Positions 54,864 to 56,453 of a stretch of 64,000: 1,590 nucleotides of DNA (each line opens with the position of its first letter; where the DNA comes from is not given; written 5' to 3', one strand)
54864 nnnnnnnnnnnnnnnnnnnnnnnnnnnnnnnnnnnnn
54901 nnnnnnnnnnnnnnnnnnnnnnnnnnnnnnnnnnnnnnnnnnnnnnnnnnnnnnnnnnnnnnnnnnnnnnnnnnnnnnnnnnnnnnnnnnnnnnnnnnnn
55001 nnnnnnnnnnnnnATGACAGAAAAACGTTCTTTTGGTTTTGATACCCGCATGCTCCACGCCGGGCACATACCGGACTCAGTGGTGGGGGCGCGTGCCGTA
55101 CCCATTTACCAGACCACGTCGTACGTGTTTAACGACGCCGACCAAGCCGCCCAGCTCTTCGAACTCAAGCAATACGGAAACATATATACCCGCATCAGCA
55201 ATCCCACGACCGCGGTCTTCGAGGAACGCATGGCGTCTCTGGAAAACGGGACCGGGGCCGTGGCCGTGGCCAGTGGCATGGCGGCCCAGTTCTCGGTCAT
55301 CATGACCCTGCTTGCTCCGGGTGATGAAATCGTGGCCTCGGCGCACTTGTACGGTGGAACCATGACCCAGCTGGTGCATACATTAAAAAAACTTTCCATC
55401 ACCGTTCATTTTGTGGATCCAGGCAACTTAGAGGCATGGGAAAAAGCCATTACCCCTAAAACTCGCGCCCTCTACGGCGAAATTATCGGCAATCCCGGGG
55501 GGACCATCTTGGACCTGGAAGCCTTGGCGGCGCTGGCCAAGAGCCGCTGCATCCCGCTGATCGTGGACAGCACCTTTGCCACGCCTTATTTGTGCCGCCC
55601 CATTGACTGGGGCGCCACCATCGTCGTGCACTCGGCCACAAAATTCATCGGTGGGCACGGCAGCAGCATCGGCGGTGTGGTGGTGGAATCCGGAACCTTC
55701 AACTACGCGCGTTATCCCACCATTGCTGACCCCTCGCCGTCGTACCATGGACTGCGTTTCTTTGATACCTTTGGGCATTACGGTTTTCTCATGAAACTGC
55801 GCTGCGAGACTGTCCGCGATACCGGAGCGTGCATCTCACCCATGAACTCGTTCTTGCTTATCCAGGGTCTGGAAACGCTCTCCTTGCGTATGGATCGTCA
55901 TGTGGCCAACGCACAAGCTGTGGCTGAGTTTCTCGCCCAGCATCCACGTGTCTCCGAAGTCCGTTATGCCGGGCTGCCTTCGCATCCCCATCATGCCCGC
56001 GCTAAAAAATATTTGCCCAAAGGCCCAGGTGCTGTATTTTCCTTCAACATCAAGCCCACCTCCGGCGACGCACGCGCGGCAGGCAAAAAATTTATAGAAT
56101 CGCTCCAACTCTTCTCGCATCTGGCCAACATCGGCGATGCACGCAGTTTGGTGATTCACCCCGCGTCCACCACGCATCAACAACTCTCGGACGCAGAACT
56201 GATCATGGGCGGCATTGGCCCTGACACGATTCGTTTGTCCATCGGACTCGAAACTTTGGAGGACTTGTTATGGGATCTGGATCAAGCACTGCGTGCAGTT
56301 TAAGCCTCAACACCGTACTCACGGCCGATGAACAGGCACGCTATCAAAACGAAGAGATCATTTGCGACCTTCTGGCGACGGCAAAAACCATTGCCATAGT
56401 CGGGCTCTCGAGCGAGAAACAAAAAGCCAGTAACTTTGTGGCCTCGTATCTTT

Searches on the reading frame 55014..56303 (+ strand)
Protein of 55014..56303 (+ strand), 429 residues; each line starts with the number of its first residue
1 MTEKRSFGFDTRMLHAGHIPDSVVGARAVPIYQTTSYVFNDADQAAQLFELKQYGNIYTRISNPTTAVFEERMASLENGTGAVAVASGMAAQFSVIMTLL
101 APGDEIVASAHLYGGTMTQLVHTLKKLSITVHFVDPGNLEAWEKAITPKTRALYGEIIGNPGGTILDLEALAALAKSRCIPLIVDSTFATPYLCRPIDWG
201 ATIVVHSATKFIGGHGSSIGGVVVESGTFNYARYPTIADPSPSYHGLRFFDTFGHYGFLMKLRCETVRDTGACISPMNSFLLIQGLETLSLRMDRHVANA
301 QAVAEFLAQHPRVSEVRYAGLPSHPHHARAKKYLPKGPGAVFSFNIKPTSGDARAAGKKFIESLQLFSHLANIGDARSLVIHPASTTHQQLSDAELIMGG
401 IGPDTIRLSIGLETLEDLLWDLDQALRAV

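Call 8: search_protein_families(library=pfam, proteins=[window:55014-56303:+])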
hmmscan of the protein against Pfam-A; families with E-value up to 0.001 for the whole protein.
window:55014-56303:+ (429 aa): 4 families
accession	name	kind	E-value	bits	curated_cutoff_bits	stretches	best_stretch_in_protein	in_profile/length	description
PF01053.26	Cys_Met_Meta_PP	-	3.8e-128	427.7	27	1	10-426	1-380/381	Cys/Met metabolism PLP-dependent enzyme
PF00155.27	Aminotran_1_2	-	7.4e-08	32.4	19.7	1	63-192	40-192/361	Aminotransferase class I and II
PF01041.23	DegT_DnrJ_EryC1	-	3.3e-07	30.3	19.8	1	62-189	22-149/360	DegT/DnrJ/EryC1/StrS aminotransferase family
PF00266.25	Aminotran_5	-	8.8e-06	25.4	21.5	1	95-216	77-207/371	Aminotransferase class-V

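Call 22: find_encoding_contigs(protein=window:55014-56303:+, flank=10000, max_places=6)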
Protein window:55014-56303:+ (429 aa): 1 contig read that carries it; 1 place shown.
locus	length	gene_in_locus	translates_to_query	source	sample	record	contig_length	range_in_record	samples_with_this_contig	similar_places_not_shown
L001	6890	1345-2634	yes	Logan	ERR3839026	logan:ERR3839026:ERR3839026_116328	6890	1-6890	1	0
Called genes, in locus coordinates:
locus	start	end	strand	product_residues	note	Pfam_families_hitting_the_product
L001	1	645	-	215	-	?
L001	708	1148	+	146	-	PF07883:Cupin_2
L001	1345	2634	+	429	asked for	PF01053:Cys_Met_Meta_PP, PF00155:Aminotran_1_2, PF00266:Aminotran_5 (faint), PF01041:DegT_DnrJ_EryC1 (weak)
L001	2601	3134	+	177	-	PF02629:CoA_binding (weak), PF13380:CoA_binding_2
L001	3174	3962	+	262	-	PF01026:TatD_DNase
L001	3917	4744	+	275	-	PF00899:ThiF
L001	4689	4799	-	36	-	-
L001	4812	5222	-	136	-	-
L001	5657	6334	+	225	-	PF13489:Methyltransf_23 (weak), PF13847:Methyltransf_31 (faint), PF08241:Methyltransf_11, PF08242:Methyltransf_12, PF13649:Methyltransf_25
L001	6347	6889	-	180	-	?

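Call 32: find_homologous_proteins(query=window:55014-56303:+, max_evalue=1e-100)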
Query window:55014-56303:+ (429 aa): 7986 proteins with E <= 1e-100 among 8000 candidates; the best 120 are listed.
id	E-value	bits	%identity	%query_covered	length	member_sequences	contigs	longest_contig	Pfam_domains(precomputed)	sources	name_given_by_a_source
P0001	1.8e-287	971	100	100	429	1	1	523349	PF00155.28,PF00266.26,PF01053.27,PF01041.24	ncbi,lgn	-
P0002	1.2e-265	899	91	100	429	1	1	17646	PF00155.28,PF01053.27,PF01041.24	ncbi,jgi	jgi:O-acetylhomoserine (thiol)-lyase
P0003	8.6e-252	853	87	100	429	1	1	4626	PF00155.28,PF01053.27,PF01041.24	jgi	jgi:O-acetylhomoserine (thiol)-lyase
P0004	1.1e-249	846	86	100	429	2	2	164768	PF00155.28,PF00266.26,PF01053.27,PF01041.24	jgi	jgi:O-acetylhomoserine (thiol)-lyase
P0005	4.2e-246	835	85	99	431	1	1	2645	PF00155.28,PF01053.27,PF01041.24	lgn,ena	-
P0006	1.1e-244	830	84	100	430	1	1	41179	PF00155.28,PF01053.27,PF01041.24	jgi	-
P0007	1.3e-244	830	87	97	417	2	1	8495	PF00155.28,PF00266.26,PF01053.27,PF01041.24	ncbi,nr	ncbi:MAG: O-acetylhomoserine aminocarboxypropyltransferase/cysteine synthase [Candidatus Firestoneba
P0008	1.9e-243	826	84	100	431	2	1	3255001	PF00155.28,PF01053.27,PF01041.24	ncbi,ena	-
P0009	3.5e-243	825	83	100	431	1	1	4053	PF00155.28,PF01053.27,PF01041.24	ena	-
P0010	3.5e-240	815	82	100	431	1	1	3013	PF00155.28,PF01053.27,PF01041.24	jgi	jgi:O-acetylhomoserine (thiol)-lyase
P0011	9.2e-240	814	84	100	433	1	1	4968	PF00155.28,PF01053.27,PF01041.24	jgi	jgi:O-acetylhomoserine (thiol)-lyase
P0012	1.2e-239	813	83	100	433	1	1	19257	PF00155.28,PF01053.27,PF01041.24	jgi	-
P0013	1.3e-239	813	84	99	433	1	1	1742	PF00155.28,PF01053.27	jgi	jgi:O-acetylhomoserine (thiol)-lyase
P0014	1.7e-239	813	83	99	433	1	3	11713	PF00155.28,PF01053.27,PF01041.24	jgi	jgi:O-acetylhomoserine (thiol)-lyase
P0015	2.0e-239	813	83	99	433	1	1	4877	PF00155.28,PF01053.27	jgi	jgi:O-acetylhomoserine (thiol)-lyase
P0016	3.9e-239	812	81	100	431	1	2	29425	PF00155.28,PF01053.27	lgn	-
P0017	4.5e-239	811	83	100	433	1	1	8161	PF00155.28,PF01053.27,PF01041.24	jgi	jgi:O-acetylhomoserine (thiol)-lyase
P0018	5.7e-239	811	82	100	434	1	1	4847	PF00155.28,PF01053.27,PF01041.24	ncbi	-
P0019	1.4e-238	810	84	99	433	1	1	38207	PF00155.28,PF01053.27,PF01041.24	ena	-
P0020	2.2e-238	809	82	100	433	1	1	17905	PF00155.28,PF01053.27,PF01041.24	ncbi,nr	ncbi:MAG: O-acetylhomoserine aminocarboxypropyltransferase [candidate division NC10 bacterium RBG_16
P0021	3.5e-238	808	82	100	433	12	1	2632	PF00155.28,PF01053.27,PF01041.24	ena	-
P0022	4.7e-238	808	82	100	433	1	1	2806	PF00155.28,PF01053.27,PF01041.24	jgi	jgi:O-acetylhomoserine (thiol)-lyase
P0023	5.7e-238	808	83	99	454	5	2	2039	PF00155.28,PF01053.27,PF01041.24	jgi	-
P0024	5.8e-238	808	82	99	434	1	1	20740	PF00155.28,PF00266.26,PF01053.27,PF01041.24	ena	-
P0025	7.2e-238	807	81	100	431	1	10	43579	PF00155.28,PF01053.27,PF01041.24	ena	-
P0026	8.9e-238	807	82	99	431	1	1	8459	PF00155.28,PF01053.27,PF01041.24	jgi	-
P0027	1.1e-237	807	82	100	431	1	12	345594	PF00155.28,PF01053.27,PF01041.24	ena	-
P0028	1.4e-237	806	83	99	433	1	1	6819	PF00155.28,PF01053.27,PF01041.24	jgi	jgi:O-acetylhomoserine (thiol)-lyase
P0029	2.0e-237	806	82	99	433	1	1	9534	PF00155.28,PF01053.27,PF01041.24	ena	-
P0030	2.1e-237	806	82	99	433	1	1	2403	PF00155.28,PF01053.27,PF01041.24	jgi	-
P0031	2.3e-237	806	82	99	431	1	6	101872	PF00155.28,PF01053.27,PF01041.24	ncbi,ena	-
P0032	2.4e-237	806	82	99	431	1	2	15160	PF00155.28,PF01053.27,PF01041.24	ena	-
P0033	2.9e-237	805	81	100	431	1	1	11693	PF00155.28,PF01053.27,PF01041.24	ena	-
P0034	3.1e-237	805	82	99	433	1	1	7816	PF00155.28,PF01053.27,PF01041.24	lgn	-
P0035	5.2e-237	805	82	99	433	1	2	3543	PF00155.28,PF01053.27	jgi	jgi:O-acetylhomoserine (thiol)-lyase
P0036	5.6e-237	804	82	99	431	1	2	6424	PF00155.28,PF01053.27,PF01041.24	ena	-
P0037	8.5e-237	804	81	99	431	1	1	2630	PF00155.28,PF01053.27,PF01041.24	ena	-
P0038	9.5e-237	804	82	99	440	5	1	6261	PF00155.28,PF01053.27,PF01041.24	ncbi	-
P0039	1.0e-236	804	81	100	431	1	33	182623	PF00155.28,PF01053.27,PF01041.24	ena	-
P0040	1.0e-236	804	81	100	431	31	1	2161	PF00155.28,PF01053.27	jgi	jgi:O-acetylhomoserine (thiol)-lyase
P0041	1.1e-236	803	82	99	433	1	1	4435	PF00155.28,PF01053.27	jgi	jgi:O-acetylhomoserine (thiol)-lyase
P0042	1.2e-236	803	81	99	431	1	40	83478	PF00155.28,PF01053.27,PF01041.24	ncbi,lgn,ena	-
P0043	1.2e-236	803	81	99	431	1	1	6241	PF00155.28,PF01053.27,PF01041.24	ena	-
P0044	1.3e-236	803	81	100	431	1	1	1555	PF00155.28,PF01053.27,PF01041.24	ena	-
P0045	1.8e-236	803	81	99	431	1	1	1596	PF00155.28,PF01053.27,PF01041.24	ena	-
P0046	2.4e-236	802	82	100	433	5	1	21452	PF00155.28,PF01053.27,PF01041.24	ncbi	-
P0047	2.5e-236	802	81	100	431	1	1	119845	PF00155.28,PF01053.27,PF01041.24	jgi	jgi:O-acetylhomoserine (thiol)-lyase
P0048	3.1e-236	802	82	100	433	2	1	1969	PF00155.28,PF01053.27,PF01041.24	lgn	-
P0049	3.6e-236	802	82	100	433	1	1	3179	PF00155.28,PF01053.27,PF01041.24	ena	-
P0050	3.8e-236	802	81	100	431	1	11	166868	PF00155.28,PF01053.27,PF01041.24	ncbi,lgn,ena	-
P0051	3.9e-236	802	81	100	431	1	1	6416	PF00155.28,PF01053.27,PF01041.24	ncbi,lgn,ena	ncbi:MAG: O-acetylhomoserine aminocarboxypropyltransferase/cysteine synthase family protein [Schlesn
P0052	5.7e-236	801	80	100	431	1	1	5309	PF00155.28,PF01053.27,PF01041.24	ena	-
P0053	5.8e-236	801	80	100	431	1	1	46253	PF00155.28,PF01053.27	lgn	-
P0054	8.3e-236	801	81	99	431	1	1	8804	PF00155.28,PF01053.27,PF01041.24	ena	-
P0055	8.9e-236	801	82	99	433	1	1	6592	PF00155.28,PF01053.27,PF01041.24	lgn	-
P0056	1.2e-235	800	81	99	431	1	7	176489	PF00155.28,PF01053.27,PF01041.24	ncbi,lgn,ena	-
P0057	1.8e-235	799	80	100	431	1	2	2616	PF00155.28,PF01053.27,PF01041.24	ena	-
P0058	2.4e-235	799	81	99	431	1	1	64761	PF00155.28,PF01053.27,PF01041.24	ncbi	-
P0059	2.4e-235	799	80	100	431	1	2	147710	PF00155.28,PF01053.27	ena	-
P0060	3.1e-235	799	80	99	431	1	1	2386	PF00155.28,PF01053.27,PF01041.24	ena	-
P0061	3.2e-235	799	81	100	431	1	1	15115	PF00155.28,PF00266.26,PF01053.27,PF01041.24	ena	-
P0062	3.5e-235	799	81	100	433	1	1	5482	PF00155.28,PF01053.27,PF01041.24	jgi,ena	-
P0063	3.5e-235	799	81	100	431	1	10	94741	PF00155.28,PF01053.27,PF01041.24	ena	-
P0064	4.1e-235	798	81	100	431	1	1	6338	PF00155.28,PF00266.26,PF01053.27,PF01041.24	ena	-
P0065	4.9e-235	798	81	100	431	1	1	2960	PF00155.28,PF01053.27,PF01041.24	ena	-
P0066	5.8e-235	798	81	100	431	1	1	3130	PF00155.28,PF00266.26,PF01053.27,PF01041.24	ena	-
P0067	6.2e-235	798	81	99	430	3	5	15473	PF00155.28,PF01053.27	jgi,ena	jgi:O-acetylhomoserine (thiol)-lyase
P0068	6.4e-235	798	81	100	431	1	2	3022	PF00155.28,PF01053.27,PF01041.24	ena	-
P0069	8.4e-235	797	81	100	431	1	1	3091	PF00155.28,PF00266.26,PF01053.27,PF01041.24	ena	-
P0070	8.6e-235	797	82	99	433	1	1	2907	PF00155.28,PF01053.27,PF01041.24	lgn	-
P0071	8.7e-235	797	80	100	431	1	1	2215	PF00155.28,PF01053.27,PF01041.24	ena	-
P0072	9.0e-235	797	81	100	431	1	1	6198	PF00155.28,PF01053.27,PF01041.24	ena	-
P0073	1.6e-234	796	81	100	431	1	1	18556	PF00155.28,PF01053.27,PF01041.24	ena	-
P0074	2.2e-234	796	81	99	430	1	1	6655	PF00155.28,PF00266.26,PF01053.27,PF01041.24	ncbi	-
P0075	3.7e-234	795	81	100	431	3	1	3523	PF00155.28,PF01053.27,PF01041.24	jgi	jgi:O-acetylhomoserine (thiol)-lyase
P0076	5.9e-234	795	81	99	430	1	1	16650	PF00155.28,PF00266.26,PF01053.27,PF01041.24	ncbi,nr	ncbi:MAG: O-acetylhomoserine aminocarboxypropyltransferase/cysteine synthase [Fibrobacter sp.]|nr:O-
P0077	7.2e-234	794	80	99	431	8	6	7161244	PF00155.28,PF01053.27,PF01041.24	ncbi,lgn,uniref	ncbi:O-acetylhomoserine aminocarboxypropyltransferase/cysteine synthase family protein [Schlesneria 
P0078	8.1e-234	794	80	100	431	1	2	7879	PF00155.28,PF01053.27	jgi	jgi:O-acetylhomoserine (thiol)-lyase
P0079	9.3e-234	794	81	99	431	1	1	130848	PF00155.28,PF00266.26,PF01053.27,PF01041.24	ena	-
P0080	9.8e-234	794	81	99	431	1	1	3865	PF00155.28,PF00266.26,PF01053.27,PF01041.24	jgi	jgi:O-acetylhomoserine (thiol)-lyase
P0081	9.8e-234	794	80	100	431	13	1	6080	PF00155.28,PF01053.27,PF01041.24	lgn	-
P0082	1.0e-233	794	80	100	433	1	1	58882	PF00155.28,PF01053.27,PF01041.24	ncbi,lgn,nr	ncbi:MAG: O-acetylhomoserine aminocarboxypropyltransferase/cysteine synthase [Firmicutes bacterium]|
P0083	1.0e-233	794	80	100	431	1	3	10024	PF00155.28,PF01053.27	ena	-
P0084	1.0e-233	794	81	99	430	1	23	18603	PF00155.28,PF00266.26,PF01053.27,PF01041.24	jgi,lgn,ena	jgi:O-acetylhomoserine (thiol)-lyase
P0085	2.0e-233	793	81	99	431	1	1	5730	PF00155.28,PF00266.26,PF01053.27,PF01041.24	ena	-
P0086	2.5e-233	792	81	100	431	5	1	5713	PF00155.28,PF01053.27,PF01041.24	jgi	-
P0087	5.1e-233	791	80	100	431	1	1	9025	PF00155.28,PF01053.27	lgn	-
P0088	9.1e-233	791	81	99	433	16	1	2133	PF00155.28,PF01053.27,PF01041.24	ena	-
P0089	1.4e-232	790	81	99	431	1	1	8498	PF00155.28,PF00266.26,PF01053.27,PF01041.24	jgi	jgi:O-acetylhomoserine (thiol)-lyase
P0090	1.7e-232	790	81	99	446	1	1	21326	PF00155.28,PF01053.27,PF01041.24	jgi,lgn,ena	-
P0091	1.9e-232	790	81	99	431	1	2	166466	PF00155.28,PF00266.26,PF01053.27,PF01041.24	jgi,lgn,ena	jgi:O-acetylhomoserine (thiol)-lyase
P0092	2.0e-232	789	81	99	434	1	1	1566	PF00155.28,PF01053.27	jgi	jgi:O-acetylhomoserine (thiol)-lyase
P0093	6.5e-232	788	80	100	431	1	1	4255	PF01053.27,PF01041.24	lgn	-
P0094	7.8e-232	788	80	99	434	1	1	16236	PF00155.28,PF01053.27,PF01041.24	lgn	-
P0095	1.5e-231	787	80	99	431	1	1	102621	PF00155.28,PF00266.26,PF01053.27,PF01041.24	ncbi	-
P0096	1.5e-231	787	80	100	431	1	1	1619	PF00155.28,PF01053.27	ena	-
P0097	2.5e-231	786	83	97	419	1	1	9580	PF00155.28,PF01053.27,PF01041.24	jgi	jgi:O-acetylhomoserine (thiol)-lyase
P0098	3.4e-231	785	79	99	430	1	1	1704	PF00155.28,PF00266.26,PF01053.27,PF01041.24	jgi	jgi:O-acetylhomoserine (thiol)-lyase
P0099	7.1e-231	784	79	99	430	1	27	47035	PF00155.28,PF01053.27,PF01041.24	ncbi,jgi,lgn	jgi:O-acetylhomoserine (thiol)-lyase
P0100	8.7e-231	784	80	99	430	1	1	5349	PF00155.28,PF00266.26,PF01053.27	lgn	-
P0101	1.1e-230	784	80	100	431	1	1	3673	PF00155.28,PF01053.27,PF01041.24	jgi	jgi:O-acetylhomoserine (thiol)-lyase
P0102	1.1e-230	784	82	97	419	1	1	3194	PF00155.28,PF01053.27,PF01041.24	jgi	jgi:O-acetylhomoserine (thiol)-lyase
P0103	2.0e-230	783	79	100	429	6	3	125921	PF00155.28,PF00266.26,PF01053.27,PF01041.24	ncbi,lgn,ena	-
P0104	4.1e-230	782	79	99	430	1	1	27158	PF00155.28,PF01053.27,PF01041.24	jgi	jgi:O-acetylhomoserine (thiol)-lyase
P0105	4.7e-230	782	82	97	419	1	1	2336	PF00155.28,PF01053.27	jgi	jgi:O-acetylhomoserine (thiol)-lyase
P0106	6.1e-230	781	80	99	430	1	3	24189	PF00155.28,PF01053.27,PF01041.24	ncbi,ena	-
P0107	1.0e-229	781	79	100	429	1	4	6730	PF00155.28,PF00266.26,PF01053.27,PF01041.24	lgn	-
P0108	1.4e-229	780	79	100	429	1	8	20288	PF00155.28,PF00266.26,PF01053.27,PF01041.24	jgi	-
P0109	1.8e-229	780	79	100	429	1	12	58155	PF00155.28,PF00266.26,PF01053.27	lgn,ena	-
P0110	2.7e-229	779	80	100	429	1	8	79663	PF00155.28,PF00266.26,PF01053.27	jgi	-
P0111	2.9e-229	779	80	99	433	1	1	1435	PF00155.28,PF01053.27,PF01041.24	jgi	-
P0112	3.3e-229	779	80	99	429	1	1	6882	PF00155.28,PF01053.27,PF01041.24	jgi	jgi:O-acetylhomoserine (thiol)-lyase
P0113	3.4e-229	779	79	100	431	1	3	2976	PF00155.28,PF01053.27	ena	-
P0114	3.7e-229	779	79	99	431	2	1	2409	PF00155.28,PF01053.27,PF01041.24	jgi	jgi:O-acetylhomoserine (thiol)-lyase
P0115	4.5e-229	778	79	100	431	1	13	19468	PF00155.28,PF01053.27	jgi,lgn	-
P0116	5.6e-229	778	80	98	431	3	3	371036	PF00155.28,PF01053.27,PF01041.24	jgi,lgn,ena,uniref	uniref:O-acetylhomoserine aminocarboxypropyltransferase/cysteine synthase n=1 Tax=Schlesneria paludi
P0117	1.5e-228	777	79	100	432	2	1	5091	PF00155.28,PF00266.26,PF01053.27,PF01041.24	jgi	-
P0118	1.7e-228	777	79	100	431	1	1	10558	PF00155.28,PF01053.27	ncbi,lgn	ncbi:MAG TPA: O-acetylhomoserine aminocarboxypropyltransferase/cysteine synthase family protein [Fim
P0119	2.6e-228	776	79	100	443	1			PF00155.28,PF00266.26,PF01053.27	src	-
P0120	3.9e-228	775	81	97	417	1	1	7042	PF00155.28,PF00266.26,PF01053.27,PF01041.24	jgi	jgi:O-acetylhomoserine (thiol)-lyase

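Call 33: find_encoding_contigs(protein=P0002, flank=10000, max_places=3)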
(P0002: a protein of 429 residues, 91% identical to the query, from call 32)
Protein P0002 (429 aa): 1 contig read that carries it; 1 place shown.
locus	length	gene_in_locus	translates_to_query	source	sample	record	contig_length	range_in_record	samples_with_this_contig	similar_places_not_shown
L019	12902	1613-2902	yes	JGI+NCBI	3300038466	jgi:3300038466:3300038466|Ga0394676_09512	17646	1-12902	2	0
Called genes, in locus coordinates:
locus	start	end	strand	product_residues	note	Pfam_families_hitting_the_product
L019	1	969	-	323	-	?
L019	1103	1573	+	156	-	PF07883:Cupin_2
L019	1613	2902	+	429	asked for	PF01053:Cys_Met_Meta_PP, PF00155:Aminotran_1_2, PF01041:DegT_DnrJ_EryC1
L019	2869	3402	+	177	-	PF13380:CoA_binding_2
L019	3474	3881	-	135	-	-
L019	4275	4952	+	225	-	PF13489:Methyltransf_23, PF13847:Methyltransf_31 (weak), PF08241:Methyltransf_11, PF08242:Methyltransf_12, PF13649:Methyltransf_25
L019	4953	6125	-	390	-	PF09243:Rsm22, PF13489:Methyltransf_23, PF05175:MTS (faint)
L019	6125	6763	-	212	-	PF01966:HD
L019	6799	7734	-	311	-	PF00294:PfkB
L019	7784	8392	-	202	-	PF00132:Hexapep (weak), PF25084:LbH_EIF2B (faint), PF25087:GMPPB_C (faint), PF14602:Hexapep_2 (faint)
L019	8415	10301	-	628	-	-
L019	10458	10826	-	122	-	PF10057:MpsC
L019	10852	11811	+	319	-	PF02358:Trehalose_PPase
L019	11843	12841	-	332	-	PF00512:HisKA, PF02518:HATPase_c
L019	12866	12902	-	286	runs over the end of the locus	PF08668:HDOD, PF01966:HD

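Call 34: find_encoding_contigs(protein=P0004, flank=10000, max_places=3)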
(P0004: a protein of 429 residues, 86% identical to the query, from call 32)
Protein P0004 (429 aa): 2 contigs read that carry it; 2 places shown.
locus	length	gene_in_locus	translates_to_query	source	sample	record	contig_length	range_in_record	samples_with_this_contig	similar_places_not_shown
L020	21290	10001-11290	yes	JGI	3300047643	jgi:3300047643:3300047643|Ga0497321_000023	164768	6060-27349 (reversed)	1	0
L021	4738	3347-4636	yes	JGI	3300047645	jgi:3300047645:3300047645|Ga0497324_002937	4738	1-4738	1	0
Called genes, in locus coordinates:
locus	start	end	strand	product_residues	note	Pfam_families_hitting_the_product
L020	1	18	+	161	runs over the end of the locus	PF11799:IMS_C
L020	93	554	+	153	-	PF02915:Rubrerythrin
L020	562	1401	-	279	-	PF01734:Patatin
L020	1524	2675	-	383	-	PF01988:VIT1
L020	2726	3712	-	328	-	PF00248:Aldo_ket_red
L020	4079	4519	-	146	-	-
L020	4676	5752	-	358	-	-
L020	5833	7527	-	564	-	PF20142:Scaffold, PF01471:PG_binding_1, PF03734:YkuD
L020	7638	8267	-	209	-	-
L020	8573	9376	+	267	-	-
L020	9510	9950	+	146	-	PF07883:Cupin_2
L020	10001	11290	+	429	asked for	PF01053:Cys_Met_Meta_PP, PF00155:Aminotran_1_2, PF00266:Aminotran_5 (faint), PF01041:DegT_DnrJ_EryC1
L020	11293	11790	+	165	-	PF02629:CoA_binding (weak), PF13380:CoA_binding_2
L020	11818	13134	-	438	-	-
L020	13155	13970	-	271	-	PF17131:TP_0789-like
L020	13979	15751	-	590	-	PF12704:MacB_PCD (weak), PF02687:FtsX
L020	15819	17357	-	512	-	PF02687:FtsX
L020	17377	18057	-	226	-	PF02463:SMC_N (faint), PF00005:ABC_tran, PF13304:AAA_21 (faint)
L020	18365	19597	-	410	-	PF00270:DEAD, PF04851:ResIII, PF00271:Helicase_C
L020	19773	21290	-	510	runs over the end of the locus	-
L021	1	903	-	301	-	?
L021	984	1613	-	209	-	-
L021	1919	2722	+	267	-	-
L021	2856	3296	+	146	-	PF07883:Cupin_2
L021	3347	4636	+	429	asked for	PF01053:Cys_Met_Meta_PP, PF00155:Aminotran_1_2, PF00266:Aminotran_5 (faint), PF01041:DegT_DnrJ_EryC1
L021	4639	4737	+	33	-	?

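Call 35: find_encoding_contigs(protein=P0007, flank=10000, max_places=3)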
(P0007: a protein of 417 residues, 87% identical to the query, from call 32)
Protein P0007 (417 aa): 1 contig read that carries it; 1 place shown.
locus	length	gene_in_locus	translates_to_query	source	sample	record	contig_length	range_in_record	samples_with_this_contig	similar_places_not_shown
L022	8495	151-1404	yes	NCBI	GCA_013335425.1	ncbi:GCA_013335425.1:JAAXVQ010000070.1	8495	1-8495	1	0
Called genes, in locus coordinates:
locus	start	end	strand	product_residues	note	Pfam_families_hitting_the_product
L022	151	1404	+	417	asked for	PF01053:Cys_Met_Meta_PP, PF00155:Aminotran_1_2, PF00266:Aminotran_5 (weak), PF01041:DegT_DnrJ_EryC1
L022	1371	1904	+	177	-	PF02629:CoA_binding, PF13380:CoA_binding_2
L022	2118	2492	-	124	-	PF02452:PemK_toxin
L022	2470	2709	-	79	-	PF04014:MazE_antitoxin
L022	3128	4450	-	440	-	-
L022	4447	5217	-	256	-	PF17131:TP_0789-like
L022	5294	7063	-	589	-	PF02687:FtsX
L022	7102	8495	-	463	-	PF02687:FtsX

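Call 88: find_encoding_contigs(protein=P0006, flank=10000, max_places=2)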
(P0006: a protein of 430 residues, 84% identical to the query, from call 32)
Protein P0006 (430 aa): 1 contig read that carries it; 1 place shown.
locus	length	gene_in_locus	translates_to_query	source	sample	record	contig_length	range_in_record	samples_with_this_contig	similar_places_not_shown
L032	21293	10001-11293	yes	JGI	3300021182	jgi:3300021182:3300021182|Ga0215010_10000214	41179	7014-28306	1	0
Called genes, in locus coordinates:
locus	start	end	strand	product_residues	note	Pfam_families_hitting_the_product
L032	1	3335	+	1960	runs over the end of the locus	PF00515:TPR_1 (faint), PF07719:TPR_2 (faint), PF13174:TPR_6 (faint), PF13424:TPR_12 (faint), PF13428:TPR_14 (faint), PF13525:YfiO (faint), PF14559:TPR_19 (faint), PF13432:TPR_16 (weak), +2 more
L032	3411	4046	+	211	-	PF12248:Methyltransf_FA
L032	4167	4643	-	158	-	PF02870:Methyltransf_1N (weak), PF01035:DNA_binding_1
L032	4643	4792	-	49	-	PF18317:SDH_C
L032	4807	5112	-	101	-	-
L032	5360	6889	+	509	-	PF02610:AraA_N, PF24856:AraA_central, PF11762:Arabinose_Iso_C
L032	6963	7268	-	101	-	PF12844:HTH_19, PF13560:HTH_31, PF01381:HTH_3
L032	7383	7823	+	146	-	PF07883:Cupin_2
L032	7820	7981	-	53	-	-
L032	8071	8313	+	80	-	-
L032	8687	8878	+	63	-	-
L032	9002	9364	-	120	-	PF13560:HTH_31 (weak), PF01381:HTH_3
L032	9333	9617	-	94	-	-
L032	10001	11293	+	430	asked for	PF01053:Cys_Met_Meta_PP, PF00155:Aminotran_1_2, PF01041:DegT_DnrJ_EryC1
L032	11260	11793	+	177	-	PF02629:CoA_binding, PF13380:CoA_binding_2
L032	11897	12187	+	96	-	-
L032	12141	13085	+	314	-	PF20578:aBig_2, PF09603:Fib_succ_major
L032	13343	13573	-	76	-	-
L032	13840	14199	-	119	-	-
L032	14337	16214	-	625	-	PF16314:DUF4954, PF24894:Hexapep_GlmU (weak)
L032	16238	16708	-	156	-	PF00258:Flavodoxin_1 (faint), PF02525:Flavodoxin_2 (weak), PF03358:FMN_red (weak), PF12641:Flavodoxin_3 (faint), PF12724:Flavodoxin_5 (weak), PF12682:Flavodoxin_4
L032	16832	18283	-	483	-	PF00675:Peptidase_M16, PF05193:Peptidase_M16_C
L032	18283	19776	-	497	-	PF00675:Peptidase_M16 (weak), PF05193:Peptidase_M16_C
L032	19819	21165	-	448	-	PF01264:Chorismate_synt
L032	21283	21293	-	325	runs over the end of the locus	PF04055:Radical_SAM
